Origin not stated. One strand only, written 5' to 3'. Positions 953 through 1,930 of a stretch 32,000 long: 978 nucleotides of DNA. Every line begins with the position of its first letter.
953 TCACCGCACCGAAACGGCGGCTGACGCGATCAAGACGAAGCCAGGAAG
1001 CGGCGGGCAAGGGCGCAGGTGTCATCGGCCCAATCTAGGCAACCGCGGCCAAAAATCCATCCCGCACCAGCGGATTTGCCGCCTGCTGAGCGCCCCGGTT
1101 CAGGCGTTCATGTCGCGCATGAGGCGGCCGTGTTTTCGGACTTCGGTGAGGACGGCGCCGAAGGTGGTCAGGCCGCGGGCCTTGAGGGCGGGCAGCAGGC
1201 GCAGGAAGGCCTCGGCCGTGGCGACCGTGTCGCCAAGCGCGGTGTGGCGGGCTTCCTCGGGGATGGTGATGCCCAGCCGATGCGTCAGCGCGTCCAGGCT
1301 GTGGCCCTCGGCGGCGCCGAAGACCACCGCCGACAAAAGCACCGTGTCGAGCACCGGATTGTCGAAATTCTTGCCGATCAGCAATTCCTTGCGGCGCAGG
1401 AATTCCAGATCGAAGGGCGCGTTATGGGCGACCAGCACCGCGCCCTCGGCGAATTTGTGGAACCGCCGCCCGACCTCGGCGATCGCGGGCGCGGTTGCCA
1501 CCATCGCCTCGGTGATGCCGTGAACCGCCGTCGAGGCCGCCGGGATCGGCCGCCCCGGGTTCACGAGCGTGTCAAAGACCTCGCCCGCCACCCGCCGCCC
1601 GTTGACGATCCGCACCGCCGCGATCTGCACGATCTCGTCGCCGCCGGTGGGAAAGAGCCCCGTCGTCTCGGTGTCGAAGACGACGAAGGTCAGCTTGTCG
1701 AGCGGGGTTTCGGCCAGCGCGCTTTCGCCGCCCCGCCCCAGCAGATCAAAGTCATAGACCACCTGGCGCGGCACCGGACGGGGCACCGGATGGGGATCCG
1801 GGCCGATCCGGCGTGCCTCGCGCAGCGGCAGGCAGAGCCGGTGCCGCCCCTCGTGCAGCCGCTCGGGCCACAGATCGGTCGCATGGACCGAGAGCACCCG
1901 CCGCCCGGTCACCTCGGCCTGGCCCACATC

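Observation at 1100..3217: Histidine-kinase look-alike lacking the histidine, with a DEDDh exonuclease as output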

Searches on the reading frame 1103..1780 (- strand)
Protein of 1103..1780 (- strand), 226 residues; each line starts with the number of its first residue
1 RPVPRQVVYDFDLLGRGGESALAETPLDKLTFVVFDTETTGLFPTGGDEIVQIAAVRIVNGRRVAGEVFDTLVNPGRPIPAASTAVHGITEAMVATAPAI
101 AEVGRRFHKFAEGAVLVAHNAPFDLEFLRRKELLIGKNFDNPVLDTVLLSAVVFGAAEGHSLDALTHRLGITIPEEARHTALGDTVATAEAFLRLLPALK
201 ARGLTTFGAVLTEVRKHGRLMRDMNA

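Call 64: find_homologous_proteins(query=window:1103-1780:-, max_evalue=1e-10)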
Query seq(226 aa) (226 aa): 7366 proteins with E <= 1e-10 among 8000 candidates; the best 120 are listed.
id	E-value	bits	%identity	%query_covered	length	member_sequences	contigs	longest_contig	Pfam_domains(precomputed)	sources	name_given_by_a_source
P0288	1.2e-113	396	84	97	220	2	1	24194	PF00929.32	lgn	-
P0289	2.0e-106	373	79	96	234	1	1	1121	PF00929.32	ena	-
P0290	2.0e-106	373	80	100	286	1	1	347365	PF00929.32,PF01612.27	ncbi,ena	-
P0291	7.0e-106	371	78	99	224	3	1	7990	PF00929.32,PF01612.27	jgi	-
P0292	6.7e-105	368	76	99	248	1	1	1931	PF00929.32,PF01612.27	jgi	jgi:DNA polymerase-3 subunit epsilon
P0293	1.9e-104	366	77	99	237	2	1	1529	PF00929.32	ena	-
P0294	4.5e-104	365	77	100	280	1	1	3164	PF00929.32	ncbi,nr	ncbi:MAG: 3'-5' exonuclease, partial [Paracoccaceae bacterium]|nr:3'-5' exonuclease [Paracoccaceae b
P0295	4.5e-104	365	77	97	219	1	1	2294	PF00929.32,PF01612.27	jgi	jgi:DNA polymerase III subunit epsilon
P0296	2.1e-103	363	76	100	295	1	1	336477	PF00929.32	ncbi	ncbi:MAG: 3'-5' exonuclease [Paracoccaceae bacterium]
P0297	3.0e-103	362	77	99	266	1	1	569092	PF00929.32,PF01612.27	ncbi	ncbi:MAG: 3'-5' exonuclease [Paracoccaceae bacterium]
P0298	3.2e-103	362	76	100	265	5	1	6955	PF00929.32,PF01612.27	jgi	jgi:DNA polymerase-3 subunit epsilon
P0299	5.9e-103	361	74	100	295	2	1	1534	PF00929.32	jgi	jgi:DNA polymerase-3 subunit epsilon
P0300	6.8e-103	361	75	100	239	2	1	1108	PF00929.32,PF01612.27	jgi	jgi:DNA polymerase-3 subunit epsilon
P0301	1.4e-102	360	76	100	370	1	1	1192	PF00929.32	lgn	-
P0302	4.3e-102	358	76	100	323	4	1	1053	PF00929.32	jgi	jgi:DNA polymerase-3 subunit epsilon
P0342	2.9e-83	297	62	100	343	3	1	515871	PF00929.32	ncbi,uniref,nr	ncbi:3'-5' exonuclease [Mangrovicoccus ximenensis]|uniref:3'-5' exonuclease n=1 Tax=Mangrovicoccus x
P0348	8.3e-80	286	64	98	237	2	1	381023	PF00929.32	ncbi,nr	ncbi:MAG: 3'-5' exonuclease [Roseovarius sp.]|nr:3'-5' exonuclease [Roseovarius sp.]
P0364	3.0e-74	267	60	98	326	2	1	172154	PF00929.32,PF01612.27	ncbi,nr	ncbi:MAG: exonuclease domain-containing protein [Rhodovibrio sp.]|nr:exonuclease domain-containing p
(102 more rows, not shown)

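Call 65: find_encoding_contigs(protein=P0348, flank=7000, max_places=2)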
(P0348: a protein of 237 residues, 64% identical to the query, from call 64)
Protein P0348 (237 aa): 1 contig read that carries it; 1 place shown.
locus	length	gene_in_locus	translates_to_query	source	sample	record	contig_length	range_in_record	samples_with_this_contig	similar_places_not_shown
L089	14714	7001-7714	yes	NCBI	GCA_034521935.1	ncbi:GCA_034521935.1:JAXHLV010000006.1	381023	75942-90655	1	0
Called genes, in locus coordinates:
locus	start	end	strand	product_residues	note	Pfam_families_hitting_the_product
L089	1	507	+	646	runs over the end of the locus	PF16177:ACAS_N, PF00501:AMP-binding, PF13193:AMP-binding_C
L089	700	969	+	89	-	PF13937:DUF4212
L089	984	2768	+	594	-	PF00474:SSF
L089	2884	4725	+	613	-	PF00027:cNMP_binding, PF00571:CBS, PF03445:DUF294, PF10335:DUF294_C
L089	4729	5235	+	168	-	-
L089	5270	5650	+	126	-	PF00072:Response_reg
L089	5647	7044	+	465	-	-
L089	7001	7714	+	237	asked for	PF00929:RNase_T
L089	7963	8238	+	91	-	-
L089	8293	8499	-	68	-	PF00313:CSD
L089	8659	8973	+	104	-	PF03960:ArsC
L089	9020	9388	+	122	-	-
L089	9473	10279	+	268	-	PF02230:Abhydrolase_2 (weak)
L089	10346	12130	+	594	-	PF00664:ABC_membrane, PF00005:ABC_tran, PF02463:SMC_N (weak)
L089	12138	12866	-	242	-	PF12697:Abhydrolase_6, PF00561:Abhydrolase_1, PF12146:Hydrolase_4 (weak)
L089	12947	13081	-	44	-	-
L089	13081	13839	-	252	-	PF00561:Abhydrolase_1, PF12146:Hydrolase_4, PF12697:Abhydrolase_6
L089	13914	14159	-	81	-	-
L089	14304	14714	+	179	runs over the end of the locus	PF01609:DDE_Tnp_1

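Call 66: find_encoding_contigs(protein=P0342, flank=7000, max_places=2)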
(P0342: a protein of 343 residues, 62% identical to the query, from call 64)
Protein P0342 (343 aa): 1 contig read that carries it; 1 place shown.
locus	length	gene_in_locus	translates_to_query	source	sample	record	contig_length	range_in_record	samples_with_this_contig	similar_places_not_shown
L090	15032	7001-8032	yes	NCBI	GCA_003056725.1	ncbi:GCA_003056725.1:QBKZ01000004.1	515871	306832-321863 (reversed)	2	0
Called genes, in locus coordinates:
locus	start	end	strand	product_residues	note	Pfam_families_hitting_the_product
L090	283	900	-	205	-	PF02592:Vut_1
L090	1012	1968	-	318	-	PF13417:GST_N_3 (faint), PF13409:GST_N_2, PF00043:GST_C (weak), PF14497:GST_C_3 (weak), PF13410:GST_C_2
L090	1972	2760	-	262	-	PF00903:Glyoxalase, PF18029:Glyoxalase_6 (faint)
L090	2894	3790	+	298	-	PF00126:HTH_1, PF03466:LysR_substrate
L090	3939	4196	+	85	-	-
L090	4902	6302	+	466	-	-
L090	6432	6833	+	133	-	-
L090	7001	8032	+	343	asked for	PF00929:RNase_T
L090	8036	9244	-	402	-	PF27187:APC_Aq_097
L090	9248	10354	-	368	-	PF02653:BPD_transp_2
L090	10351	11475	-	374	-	PF02653:BPD_transp_2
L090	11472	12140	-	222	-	PF00005:ABC_tran, PF02463:SMC_N (faint), PF13304:AAA_21 (faint)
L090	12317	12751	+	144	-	-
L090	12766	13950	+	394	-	PF00355:Rieske, PF00848:Ring_hydroxyl_A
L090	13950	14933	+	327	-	PF00248:Aldo_ket_red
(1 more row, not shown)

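Call 71: find_encoding_contigs(protein=P0364, flank=6000, max_places=1)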
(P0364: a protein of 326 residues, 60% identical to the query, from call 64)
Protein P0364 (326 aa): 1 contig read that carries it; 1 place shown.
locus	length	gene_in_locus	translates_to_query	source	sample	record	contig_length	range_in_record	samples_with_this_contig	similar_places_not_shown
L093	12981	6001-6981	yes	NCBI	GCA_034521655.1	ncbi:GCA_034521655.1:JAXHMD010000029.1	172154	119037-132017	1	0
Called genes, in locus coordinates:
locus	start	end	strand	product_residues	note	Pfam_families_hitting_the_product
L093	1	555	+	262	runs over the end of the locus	PF01149:Fapy_DNA_glyco, PF06831:H2TH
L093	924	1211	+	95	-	PF13937:DUF4212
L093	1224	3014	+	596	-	PF00474:SSF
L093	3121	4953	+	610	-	PF00027:cNMP_binding, PF00571:CBS, PF03445:DUF294, PF10335:DUF294_C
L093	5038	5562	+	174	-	-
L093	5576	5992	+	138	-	-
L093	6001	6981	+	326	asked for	PF01612:DNA_pol_A_exo1 (faint), PF00929:RNase_T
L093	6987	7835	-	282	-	PF01061:ABC2_membrane, PF12679:ABC2_membrane_2 (weak), PF12698:ABC2_membrane_3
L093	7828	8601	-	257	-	PF00005:ABC_tran, PF13476:AAA_23 (weak), PF13304:AAA_21 (faint)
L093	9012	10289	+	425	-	PF22807:TrAA12, PF07995:GSDH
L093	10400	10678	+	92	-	PF13442:Cytochrome_CBB3, PF00034:Cytochrom_C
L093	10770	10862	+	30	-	-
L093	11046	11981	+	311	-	PF12706:Lactamase_B_2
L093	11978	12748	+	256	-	PF03070:TENA_THI-4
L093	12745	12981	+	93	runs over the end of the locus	PF05402:PqqD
